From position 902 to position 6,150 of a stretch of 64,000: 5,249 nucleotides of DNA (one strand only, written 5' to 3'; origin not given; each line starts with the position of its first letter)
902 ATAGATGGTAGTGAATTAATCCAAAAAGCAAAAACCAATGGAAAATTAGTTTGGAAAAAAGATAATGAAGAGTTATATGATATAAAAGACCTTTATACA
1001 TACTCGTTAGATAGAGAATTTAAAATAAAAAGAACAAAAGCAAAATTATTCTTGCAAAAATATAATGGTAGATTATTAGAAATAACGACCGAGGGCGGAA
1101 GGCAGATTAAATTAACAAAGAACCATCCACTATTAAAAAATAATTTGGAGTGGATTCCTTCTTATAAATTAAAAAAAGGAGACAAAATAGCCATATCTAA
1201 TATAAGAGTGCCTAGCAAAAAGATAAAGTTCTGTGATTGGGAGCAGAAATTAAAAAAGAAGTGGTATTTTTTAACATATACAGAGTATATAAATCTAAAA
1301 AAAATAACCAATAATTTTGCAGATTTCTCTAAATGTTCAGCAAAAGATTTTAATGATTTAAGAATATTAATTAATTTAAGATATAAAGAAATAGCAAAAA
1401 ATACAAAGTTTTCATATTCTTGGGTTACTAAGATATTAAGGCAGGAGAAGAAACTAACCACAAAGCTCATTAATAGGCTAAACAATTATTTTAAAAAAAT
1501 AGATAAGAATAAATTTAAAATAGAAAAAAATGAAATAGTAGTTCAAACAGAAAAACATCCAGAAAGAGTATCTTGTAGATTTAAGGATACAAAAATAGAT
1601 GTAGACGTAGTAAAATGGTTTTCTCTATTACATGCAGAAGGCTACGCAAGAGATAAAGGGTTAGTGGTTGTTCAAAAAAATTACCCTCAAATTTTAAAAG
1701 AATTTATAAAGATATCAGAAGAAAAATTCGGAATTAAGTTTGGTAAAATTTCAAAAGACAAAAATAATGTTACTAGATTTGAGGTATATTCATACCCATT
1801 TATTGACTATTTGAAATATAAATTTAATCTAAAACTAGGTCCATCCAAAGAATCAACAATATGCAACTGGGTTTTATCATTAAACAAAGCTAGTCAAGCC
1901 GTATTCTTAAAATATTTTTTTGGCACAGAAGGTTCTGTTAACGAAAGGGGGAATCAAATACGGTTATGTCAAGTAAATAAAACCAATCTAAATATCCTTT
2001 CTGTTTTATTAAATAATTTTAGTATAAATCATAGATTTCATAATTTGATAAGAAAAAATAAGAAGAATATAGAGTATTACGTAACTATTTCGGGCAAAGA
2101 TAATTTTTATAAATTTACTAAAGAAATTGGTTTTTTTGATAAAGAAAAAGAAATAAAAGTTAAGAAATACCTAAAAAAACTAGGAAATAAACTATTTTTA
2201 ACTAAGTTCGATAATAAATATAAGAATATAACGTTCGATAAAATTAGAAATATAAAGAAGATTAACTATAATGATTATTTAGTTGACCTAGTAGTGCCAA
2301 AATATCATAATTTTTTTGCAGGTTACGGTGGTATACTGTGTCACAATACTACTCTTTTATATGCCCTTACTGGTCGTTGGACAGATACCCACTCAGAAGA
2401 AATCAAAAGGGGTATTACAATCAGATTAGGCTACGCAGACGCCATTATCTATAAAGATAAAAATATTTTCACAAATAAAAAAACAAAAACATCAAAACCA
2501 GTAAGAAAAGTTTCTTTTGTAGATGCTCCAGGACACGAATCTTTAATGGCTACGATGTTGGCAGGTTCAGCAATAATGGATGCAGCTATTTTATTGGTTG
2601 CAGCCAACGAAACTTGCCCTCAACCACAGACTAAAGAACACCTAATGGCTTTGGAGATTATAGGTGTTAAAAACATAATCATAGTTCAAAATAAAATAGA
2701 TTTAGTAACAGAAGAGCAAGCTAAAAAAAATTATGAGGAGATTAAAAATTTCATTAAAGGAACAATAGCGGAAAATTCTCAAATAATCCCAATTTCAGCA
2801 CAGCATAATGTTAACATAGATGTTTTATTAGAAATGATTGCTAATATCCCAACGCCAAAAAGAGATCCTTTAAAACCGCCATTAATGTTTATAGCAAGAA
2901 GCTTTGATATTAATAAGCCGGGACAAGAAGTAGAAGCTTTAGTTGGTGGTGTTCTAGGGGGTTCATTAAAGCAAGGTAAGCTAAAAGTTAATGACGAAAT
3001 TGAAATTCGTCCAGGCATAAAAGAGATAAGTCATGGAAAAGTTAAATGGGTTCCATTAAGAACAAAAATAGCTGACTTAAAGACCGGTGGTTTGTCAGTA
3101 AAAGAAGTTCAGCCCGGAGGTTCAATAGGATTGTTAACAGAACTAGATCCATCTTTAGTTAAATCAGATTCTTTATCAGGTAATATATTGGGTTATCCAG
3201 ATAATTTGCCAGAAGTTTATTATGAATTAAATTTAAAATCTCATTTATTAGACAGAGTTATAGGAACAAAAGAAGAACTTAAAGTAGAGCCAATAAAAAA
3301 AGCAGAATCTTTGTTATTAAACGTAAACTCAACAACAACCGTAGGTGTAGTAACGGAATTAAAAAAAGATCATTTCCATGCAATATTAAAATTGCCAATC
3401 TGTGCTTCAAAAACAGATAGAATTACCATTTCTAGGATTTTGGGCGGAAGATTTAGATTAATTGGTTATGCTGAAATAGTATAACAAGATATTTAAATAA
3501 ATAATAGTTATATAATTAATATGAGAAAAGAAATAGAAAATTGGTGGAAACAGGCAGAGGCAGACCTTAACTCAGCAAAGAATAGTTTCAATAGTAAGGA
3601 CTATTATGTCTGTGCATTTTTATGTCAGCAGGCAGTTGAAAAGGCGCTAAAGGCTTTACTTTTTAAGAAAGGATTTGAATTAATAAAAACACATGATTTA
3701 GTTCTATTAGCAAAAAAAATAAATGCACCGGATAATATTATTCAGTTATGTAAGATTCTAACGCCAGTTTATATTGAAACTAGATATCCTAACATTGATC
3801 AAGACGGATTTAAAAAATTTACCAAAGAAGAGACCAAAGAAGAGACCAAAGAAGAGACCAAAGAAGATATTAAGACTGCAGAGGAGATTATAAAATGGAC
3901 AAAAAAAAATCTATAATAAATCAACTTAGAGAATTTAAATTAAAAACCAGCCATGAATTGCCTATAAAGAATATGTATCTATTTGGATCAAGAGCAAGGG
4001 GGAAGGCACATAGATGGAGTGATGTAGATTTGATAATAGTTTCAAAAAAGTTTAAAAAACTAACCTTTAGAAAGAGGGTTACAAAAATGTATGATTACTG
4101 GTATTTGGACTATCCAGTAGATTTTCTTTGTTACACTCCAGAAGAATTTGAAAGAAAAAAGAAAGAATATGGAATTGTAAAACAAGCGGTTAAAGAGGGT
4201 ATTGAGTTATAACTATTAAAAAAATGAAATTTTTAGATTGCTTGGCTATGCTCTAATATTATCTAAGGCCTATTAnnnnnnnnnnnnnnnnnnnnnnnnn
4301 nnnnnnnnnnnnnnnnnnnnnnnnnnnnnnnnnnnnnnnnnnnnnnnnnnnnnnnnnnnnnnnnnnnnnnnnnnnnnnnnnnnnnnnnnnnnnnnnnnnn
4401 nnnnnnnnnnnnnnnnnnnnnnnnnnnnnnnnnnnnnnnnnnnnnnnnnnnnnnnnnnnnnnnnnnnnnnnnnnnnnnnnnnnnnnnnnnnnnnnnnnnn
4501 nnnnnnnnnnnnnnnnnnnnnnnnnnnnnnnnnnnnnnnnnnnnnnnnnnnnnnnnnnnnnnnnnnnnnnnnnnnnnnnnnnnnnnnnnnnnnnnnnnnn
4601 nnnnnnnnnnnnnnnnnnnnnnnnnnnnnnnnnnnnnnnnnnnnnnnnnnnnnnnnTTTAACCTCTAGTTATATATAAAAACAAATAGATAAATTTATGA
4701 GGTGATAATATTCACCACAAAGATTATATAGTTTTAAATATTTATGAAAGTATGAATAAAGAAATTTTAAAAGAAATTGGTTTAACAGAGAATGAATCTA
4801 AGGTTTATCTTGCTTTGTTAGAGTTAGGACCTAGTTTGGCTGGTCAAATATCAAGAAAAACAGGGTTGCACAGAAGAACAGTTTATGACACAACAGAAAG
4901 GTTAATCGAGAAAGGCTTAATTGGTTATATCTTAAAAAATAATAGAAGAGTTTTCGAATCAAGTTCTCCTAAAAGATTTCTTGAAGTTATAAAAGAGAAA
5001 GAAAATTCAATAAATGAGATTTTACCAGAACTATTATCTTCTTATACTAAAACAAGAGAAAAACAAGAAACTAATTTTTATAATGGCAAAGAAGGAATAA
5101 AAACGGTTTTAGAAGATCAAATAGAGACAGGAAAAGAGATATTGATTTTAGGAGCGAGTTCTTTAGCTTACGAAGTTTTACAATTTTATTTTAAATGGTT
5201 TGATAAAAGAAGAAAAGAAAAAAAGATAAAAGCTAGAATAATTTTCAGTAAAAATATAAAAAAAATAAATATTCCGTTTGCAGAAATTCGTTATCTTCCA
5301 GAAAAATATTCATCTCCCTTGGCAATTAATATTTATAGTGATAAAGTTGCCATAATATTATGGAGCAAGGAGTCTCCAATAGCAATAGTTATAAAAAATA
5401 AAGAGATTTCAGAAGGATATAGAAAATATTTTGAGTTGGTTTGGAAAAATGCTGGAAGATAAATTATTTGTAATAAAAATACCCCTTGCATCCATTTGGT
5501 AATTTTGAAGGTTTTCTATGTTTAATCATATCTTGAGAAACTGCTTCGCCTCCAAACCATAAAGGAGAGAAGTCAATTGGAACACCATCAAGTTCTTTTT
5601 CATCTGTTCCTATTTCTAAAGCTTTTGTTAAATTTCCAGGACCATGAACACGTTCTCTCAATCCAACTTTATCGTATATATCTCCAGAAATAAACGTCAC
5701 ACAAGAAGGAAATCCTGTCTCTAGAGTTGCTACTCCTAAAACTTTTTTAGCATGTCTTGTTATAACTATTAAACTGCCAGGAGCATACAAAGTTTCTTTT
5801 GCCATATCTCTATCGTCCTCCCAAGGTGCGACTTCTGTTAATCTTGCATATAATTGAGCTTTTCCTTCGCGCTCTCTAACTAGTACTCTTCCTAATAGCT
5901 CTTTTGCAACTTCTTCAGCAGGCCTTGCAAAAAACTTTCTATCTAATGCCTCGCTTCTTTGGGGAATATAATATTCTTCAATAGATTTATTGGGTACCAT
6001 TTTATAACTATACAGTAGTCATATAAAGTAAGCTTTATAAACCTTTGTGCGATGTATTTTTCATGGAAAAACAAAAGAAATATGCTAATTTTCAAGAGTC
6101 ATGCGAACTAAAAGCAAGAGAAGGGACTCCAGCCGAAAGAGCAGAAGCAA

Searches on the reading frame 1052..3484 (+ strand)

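Call 55: search_protein_families(library=pfam, proteins=[window:1052-3484:+], max_evalue=0.001)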
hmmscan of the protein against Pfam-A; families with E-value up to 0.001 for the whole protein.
window:1052-3484:+ (810 aa): 6 families
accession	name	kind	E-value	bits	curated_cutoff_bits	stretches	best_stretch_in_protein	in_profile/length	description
PF00009.33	GTP_EFTU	-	1.5e-26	93.6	26.5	1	443-598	43-184/188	Elongation factor Tu GTP binding domain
PF09173.17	eIF2_C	-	2.1e-26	92.3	22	1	725-809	2-86/86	Initiation factor eIF2 gamma, C terminal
PF14890.11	Intein_splicing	-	1.8e-19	70.5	35.8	1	3-432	45-155/155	Intein splicing domain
PF14528.11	LAGLIDADG_3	-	6.8e-13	49.1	22.5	1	282-360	3-82/82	LAGLIDADG-like domain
PF03144.31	GTP_EFTU_D2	-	3.3e-06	27.9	30.3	1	632-699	1-61/73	Elongation factor Tu domain 2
PF16897.10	MMR_HSR1_Xtn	-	1.8e-05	25.1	35.2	1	541-596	57-100/106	C-terminal region of MMR_HSR1 domain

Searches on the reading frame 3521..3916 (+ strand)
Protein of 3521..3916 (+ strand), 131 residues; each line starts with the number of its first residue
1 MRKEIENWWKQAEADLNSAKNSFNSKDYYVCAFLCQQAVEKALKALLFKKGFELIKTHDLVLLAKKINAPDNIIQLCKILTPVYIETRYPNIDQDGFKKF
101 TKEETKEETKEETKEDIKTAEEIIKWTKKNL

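Call 55: search_protein_families(library=pfam, proteins=[window:3521-3916:+], max_evalue=0.001)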
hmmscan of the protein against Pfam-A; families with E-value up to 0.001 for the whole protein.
window:3521-3916:+ (131 aa): 1 family
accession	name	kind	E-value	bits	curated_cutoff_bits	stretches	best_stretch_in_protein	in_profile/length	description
PF05168.19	HEPN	-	1.2e-31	109.8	22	1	6-129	2-116/117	HEPN domain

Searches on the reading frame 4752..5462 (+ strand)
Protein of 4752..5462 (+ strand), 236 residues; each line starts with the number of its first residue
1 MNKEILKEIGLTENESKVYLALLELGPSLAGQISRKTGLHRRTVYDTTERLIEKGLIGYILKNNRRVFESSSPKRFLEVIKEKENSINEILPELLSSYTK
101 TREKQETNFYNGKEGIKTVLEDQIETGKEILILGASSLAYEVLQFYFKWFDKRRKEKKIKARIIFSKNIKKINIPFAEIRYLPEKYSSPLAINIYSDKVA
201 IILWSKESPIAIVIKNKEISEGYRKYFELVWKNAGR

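Call 55: search_protein_families(library=pfam, proteins=[window:4752-5462:+], max_evalue=0.001)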
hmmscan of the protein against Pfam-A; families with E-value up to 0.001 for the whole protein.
window:4752-5462:+ (236 aa): 2 families
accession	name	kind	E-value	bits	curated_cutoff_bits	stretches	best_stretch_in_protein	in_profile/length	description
PF01978.25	TrmB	-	9.4e-16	57.9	25.6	1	6-70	1-64/68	Sugar-specific transcriptional regulator TrmB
PF13551.12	HTH_29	-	0.00034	21.1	28.1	1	31-66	16-49/64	Winged helix-turn helix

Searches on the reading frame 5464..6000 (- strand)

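Call 55: search_protein_families(library=pfam, proteins=[window:5464-6000:-], max_evalue=0.001)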
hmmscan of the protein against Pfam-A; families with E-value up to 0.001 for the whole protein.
window:5464-6000:- (178 aa): 1 family
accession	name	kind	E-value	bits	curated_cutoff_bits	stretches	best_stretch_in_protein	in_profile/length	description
PF02245.21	Pur_DNA_glyco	-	4.9e-09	36.2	27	1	22-151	1-149/181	Methylpurine-DNA glycosylase (MPG)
